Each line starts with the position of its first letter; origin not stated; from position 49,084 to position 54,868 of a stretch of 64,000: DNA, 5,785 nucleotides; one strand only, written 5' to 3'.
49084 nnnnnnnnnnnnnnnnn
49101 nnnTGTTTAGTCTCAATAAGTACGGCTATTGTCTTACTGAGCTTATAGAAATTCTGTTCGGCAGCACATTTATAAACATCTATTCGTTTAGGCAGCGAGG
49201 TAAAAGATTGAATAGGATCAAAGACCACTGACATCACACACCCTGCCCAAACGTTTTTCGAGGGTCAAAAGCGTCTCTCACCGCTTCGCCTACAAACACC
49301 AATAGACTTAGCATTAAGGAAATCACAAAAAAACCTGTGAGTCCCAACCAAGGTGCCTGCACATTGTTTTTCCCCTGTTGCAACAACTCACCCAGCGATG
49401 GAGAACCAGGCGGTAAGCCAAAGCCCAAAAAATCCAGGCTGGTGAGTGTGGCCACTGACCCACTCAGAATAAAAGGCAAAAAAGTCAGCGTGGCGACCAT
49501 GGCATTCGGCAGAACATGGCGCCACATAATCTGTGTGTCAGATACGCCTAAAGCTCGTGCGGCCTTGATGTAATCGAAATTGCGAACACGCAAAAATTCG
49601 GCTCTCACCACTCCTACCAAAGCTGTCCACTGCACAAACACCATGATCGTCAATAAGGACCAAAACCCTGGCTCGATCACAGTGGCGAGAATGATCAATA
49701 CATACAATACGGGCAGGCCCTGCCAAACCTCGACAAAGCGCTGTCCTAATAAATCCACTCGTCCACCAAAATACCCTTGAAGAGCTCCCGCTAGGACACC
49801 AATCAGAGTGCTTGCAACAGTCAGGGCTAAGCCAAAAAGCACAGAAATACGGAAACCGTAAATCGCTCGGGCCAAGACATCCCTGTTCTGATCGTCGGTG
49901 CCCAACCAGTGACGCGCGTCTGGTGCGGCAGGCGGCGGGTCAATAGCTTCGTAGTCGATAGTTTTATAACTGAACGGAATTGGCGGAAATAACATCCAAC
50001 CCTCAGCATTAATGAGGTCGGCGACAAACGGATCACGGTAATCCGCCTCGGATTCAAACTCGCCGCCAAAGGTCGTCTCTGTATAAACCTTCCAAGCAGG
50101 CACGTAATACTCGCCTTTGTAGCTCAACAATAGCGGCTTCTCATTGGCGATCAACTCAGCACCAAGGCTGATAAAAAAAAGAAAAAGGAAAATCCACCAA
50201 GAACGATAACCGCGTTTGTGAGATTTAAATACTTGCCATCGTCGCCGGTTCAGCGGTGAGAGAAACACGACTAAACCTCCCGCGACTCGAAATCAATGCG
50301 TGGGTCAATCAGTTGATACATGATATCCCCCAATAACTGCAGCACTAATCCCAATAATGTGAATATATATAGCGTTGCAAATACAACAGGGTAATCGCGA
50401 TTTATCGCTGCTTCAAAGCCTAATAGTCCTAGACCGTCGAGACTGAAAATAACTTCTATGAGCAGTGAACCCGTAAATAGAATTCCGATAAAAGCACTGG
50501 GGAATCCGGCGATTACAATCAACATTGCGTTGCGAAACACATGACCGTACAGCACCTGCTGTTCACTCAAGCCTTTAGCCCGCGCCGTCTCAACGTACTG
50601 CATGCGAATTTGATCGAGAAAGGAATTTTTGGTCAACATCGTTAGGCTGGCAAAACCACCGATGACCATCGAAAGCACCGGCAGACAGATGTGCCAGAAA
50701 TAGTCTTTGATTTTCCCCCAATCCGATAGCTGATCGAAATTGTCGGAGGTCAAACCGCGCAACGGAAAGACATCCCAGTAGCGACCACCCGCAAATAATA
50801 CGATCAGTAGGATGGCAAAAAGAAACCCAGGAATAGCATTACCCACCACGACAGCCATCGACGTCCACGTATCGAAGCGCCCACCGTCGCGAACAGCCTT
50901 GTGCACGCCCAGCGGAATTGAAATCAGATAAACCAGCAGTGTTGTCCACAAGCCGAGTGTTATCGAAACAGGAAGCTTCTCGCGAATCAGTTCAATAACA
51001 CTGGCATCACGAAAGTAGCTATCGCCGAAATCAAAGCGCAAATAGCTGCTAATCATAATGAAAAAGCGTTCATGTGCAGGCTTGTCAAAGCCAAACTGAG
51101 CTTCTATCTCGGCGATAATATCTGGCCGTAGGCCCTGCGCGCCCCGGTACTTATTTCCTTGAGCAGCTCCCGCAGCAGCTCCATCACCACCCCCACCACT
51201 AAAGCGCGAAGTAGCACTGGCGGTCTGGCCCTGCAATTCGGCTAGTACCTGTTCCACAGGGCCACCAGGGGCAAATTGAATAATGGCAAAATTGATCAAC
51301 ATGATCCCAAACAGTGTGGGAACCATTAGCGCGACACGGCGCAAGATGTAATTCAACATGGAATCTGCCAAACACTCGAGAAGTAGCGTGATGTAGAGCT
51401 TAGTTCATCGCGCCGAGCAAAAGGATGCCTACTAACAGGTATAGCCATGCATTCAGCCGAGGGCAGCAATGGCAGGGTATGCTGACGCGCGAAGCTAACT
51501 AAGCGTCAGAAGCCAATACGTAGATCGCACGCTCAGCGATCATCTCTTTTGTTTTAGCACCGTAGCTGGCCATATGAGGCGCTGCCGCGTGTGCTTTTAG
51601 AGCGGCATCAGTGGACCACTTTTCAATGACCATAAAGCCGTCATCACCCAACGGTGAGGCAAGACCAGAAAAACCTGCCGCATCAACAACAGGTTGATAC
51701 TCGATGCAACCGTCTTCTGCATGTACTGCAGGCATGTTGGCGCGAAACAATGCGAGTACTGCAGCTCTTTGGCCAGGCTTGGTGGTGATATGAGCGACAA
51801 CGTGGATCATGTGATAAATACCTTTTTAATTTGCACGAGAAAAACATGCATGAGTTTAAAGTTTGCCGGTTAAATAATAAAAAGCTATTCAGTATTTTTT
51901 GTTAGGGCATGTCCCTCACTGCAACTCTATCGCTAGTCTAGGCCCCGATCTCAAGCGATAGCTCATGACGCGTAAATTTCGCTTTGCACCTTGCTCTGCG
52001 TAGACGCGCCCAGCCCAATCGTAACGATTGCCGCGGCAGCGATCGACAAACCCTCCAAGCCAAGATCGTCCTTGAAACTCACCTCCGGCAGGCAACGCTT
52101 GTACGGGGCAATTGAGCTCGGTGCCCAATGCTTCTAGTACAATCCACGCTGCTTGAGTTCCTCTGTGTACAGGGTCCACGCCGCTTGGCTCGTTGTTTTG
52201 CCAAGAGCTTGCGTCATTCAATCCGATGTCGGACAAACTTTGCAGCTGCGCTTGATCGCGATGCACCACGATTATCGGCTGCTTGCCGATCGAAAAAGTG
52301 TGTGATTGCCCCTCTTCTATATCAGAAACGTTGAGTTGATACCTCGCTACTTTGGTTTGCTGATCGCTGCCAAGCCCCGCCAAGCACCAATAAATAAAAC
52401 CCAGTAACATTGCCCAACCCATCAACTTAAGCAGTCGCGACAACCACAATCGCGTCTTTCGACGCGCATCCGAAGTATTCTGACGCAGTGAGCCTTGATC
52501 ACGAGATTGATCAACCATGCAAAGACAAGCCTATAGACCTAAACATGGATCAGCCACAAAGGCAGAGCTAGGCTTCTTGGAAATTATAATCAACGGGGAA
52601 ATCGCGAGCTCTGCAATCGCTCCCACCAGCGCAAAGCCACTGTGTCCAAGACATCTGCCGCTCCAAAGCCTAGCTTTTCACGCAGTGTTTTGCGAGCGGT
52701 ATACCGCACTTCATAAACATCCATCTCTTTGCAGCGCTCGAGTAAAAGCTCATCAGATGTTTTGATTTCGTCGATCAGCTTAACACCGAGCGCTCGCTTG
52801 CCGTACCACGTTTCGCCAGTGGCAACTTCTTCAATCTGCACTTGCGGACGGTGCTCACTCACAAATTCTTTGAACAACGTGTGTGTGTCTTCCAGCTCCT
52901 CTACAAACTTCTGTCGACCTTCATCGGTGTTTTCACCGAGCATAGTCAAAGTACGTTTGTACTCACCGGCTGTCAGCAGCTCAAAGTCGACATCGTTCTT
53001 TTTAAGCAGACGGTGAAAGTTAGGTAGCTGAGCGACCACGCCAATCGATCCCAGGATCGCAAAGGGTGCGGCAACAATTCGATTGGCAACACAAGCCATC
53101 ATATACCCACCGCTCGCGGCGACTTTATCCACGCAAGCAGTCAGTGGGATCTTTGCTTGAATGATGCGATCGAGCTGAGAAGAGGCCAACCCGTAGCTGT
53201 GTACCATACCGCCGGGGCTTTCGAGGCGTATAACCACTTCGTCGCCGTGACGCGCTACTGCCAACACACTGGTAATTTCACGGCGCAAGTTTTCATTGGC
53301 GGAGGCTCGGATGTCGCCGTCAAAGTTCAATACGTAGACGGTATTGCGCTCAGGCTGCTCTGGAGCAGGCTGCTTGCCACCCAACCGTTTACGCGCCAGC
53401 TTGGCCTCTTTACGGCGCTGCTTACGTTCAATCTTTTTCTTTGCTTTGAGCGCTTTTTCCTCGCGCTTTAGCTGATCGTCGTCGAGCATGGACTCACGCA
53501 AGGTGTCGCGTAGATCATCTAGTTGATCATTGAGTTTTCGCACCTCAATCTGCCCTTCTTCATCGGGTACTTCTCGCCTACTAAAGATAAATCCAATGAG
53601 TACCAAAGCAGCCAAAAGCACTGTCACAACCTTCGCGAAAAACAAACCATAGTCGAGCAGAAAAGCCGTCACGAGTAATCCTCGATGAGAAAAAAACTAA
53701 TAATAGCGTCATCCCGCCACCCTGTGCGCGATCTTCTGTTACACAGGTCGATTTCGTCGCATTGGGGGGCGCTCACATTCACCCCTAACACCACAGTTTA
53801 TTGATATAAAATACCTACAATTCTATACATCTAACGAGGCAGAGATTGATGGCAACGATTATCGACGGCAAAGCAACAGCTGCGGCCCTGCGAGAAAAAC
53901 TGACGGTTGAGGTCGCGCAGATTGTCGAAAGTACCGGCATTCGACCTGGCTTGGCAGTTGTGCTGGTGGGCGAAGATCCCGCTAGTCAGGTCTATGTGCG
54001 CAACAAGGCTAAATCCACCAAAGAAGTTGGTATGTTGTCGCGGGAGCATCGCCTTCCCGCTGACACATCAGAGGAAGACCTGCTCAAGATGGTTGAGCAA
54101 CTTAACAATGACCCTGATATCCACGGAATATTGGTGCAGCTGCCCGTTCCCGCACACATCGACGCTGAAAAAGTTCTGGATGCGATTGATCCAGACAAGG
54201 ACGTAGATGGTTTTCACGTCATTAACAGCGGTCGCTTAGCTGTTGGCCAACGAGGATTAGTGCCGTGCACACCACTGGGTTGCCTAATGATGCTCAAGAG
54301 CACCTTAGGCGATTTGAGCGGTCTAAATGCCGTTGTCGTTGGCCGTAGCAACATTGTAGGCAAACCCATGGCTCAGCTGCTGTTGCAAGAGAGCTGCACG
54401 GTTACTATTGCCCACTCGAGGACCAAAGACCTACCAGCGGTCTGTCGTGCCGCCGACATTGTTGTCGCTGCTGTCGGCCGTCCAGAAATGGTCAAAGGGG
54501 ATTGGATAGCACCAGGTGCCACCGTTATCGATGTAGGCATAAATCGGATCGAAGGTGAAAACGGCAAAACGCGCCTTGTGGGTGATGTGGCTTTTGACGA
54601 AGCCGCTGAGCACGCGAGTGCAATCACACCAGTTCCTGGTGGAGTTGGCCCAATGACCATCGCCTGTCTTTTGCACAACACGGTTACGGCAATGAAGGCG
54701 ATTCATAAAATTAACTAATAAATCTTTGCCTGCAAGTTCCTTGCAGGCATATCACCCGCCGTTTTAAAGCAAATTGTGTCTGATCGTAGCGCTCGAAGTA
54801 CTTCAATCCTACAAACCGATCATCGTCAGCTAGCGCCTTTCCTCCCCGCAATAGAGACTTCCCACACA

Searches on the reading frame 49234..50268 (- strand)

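Call 25: search_protein_families(library=pfam, proteins=[window:49234-50268:-], max_evalue=0.00001)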
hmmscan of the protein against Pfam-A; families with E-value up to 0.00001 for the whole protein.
window:49234-50268:- (344 aa): 1 family
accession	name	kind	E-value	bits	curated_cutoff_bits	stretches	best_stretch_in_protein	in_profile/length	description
PF00528.27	BPD_transp_1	-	5.3e-32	111.5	26.4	1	157-338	1-182/184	Binding-protein-dependent transport system inner membrane component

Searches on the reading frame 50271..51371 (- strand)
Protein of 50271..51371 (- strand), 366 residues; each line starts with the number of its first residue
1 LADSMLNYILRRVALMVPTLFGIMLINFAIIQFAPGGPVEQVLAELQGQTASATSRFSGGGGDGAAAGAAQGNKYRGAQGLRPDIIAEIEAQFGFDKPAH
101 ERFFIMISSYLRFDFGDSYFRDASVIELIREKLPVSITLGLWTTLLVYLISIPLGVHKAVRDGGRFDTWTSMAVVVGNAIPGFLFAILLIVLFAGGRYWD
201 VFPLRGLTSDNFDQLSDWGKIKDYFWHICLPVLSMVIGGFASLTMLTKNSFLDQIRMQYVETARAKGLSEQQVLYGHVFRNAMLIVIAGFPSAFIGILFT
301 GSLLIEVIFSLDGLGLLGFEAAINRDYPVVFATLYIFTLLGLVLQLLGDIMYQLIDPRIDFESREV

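Call 25: search_protein_families(library=pfam, proteins=[window:50271-51371:-], max_evalue=0.00001)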
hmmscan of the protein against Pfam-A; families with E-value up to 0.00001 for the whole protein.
window:50271-51371:- (366 aa): 1 family
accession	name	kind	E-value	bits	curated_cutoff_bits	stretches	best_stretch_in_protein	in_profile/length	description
PF00528.27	BPD_transp_1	-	4.2e-36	124.8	26.4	1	152-359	2-182/184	Binding-protein-dependent transport system inner membrane component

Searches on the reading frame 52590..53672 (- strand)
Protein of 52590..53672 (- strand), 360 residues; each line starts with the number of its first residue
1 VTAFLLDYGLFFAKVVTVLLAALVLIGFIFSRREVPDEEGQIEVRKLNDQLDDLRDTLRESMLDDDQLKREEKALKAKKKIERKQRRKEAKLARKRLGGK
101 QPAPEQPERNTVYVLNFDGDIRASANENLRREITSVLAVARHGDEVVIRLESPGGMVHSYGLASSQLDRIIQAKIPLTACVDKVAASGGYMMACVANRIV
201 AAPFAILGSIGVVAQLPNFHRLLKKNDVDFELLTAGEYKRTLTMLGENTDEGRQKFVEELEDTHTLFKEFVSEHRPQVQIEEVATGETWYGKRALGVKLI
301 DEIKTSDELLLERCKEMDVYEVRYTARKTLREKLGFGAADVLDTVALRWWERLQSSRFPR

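Call 25: search_protein_families(library=pfam, proteins=[window:52590-53672:-], max_evalue=0.00001)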
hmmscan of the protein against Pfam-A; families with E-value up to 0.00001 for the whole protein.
window:52590-53672:- (360 aa): 3 families
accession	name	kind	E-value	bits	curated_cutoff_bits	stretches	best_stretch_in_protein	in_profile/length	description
PF08496.15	Peptidase_S49_N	-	3.1e-48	164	27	1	4-167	2-147/147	Peptidase family S49 N-terminal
PF01343.23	Peptidase_S49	-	1.7e-45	155.2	24.9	1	172-316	4-150/154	Peptidase family S49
PF25145.1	NfeD1b_N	-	2.8e-07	30.8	40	1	111-215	1-100/189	NfeD1b, N-terminal domain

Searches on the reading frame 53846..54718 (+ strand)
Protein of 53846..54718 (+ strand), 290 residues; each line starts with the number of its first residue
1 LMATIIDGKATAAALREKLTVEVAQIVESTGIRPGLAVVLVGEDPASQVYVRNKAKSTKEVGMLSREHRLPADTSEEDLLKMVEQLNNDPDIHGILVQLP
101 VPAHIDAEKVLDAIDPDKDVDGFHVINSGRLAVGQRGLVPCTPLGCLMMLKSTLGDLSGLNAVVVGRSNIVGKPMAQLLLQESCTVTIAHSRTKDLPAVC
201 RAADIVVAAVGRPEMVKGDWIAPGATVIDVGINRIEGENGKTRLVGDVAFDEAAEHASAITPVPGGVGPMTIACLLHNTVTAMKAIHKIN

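Call 25: search_protein_families(library=pfam, proteins=[window:53846-54718:+], max_evalue=0.00001)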
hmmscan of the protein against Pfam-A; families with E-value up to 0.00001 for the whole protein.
window:53846-54718:+ (290 aa): 2 families
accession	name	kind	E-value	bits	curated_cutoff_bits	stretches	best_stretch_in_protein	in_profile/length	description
PF02882.25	THF_DHG_CYH_C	-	2.8e-67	225.5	27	1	124-285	1-158/160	Tetrahydrofolate dehydrogenase/cyclohydrolase, NAD(P)-binding domain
PF00763.28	THF_DHG_CYH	-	1.3e-44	151.5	32.8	1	6-121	1-115/115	Tetrahydrofolate dehydrogenase/cyclohydrolase, catalytic domain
